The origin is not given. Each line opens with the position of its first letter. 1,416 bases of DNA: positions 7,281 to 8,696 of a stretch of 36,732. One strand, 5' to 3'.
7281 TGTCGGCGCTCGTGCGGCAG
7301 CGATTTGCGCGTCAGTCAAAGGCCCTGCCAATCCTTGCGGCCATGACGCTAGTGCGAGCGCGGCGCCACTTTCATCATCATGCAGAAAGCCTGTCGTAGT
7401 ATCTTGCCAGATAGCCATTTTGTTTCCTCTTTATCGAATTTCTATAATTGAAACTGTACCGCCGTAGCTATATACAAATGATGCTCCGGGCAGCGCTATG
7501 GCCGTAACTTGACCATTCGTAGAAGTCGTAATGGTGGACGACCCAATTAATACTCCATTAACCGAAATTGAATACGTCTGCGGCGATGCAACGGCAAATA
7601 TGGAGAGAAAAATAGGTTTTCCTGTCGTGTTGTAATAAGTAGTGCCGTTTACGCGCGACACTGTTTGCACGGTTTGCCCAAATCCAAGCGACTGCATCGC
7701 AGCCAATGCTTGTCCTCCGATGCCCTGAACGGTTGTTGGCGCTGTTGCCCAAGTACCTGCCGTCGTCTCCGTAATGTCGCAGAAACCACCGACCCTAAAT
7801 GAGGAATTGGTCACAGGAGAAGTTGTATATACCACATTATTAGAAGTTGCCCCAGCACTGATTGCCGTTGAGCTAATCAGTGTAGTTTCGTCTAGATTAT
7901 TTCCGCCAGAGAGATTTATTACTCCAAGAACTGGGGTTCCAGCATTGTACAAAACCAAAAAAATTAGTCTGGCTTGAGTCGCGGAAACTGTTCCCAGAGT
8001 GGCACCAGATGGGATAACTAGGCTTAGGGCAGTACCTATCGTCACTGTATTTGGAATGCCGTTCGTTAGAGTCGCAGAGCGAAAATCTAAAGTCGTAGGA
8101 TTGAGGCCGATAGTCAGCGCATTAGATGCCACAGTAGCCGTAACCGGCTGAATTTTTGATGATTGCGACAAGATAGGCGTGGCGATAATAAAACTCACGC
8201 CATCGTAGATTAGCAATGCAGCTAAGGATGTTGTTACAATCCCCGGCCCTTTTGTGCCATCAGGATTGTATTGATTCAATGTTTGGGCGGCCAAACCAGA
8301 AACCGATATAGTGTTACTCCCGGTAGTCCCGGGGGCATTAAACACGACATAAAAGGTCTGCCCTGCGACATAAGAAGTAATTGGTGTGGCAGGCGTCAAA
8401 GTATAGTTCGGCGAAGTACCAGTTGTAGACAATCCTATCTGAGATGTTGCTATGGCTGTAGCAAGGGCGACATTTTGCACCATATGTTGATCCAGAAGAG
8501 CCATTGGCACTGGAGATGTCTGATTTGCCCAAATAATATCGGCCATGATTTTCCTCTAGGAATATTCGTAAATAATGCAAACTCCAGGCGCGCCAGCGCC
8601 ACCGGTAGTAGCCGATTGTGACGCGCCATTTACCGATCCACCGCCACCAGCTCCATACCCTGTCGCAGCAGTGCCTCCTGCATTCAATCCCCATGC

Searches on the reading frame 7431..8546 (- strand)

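Call 26: search_protein_families(library=phrogs, max_evalue=0.01, proteins=[window:7431-8546:-])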
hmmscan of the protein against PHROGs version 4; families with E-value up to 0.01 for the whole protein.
window:7431-8546:- (371 aa): 2 families
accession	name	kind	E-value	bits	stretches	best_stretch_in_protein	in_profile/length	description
phrog_18834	-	unknown function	1.4e-08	35.8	1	281-363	241-327/338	-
phrog_14531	-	unknown function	0.00038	20.8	1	280-350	236-307/343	-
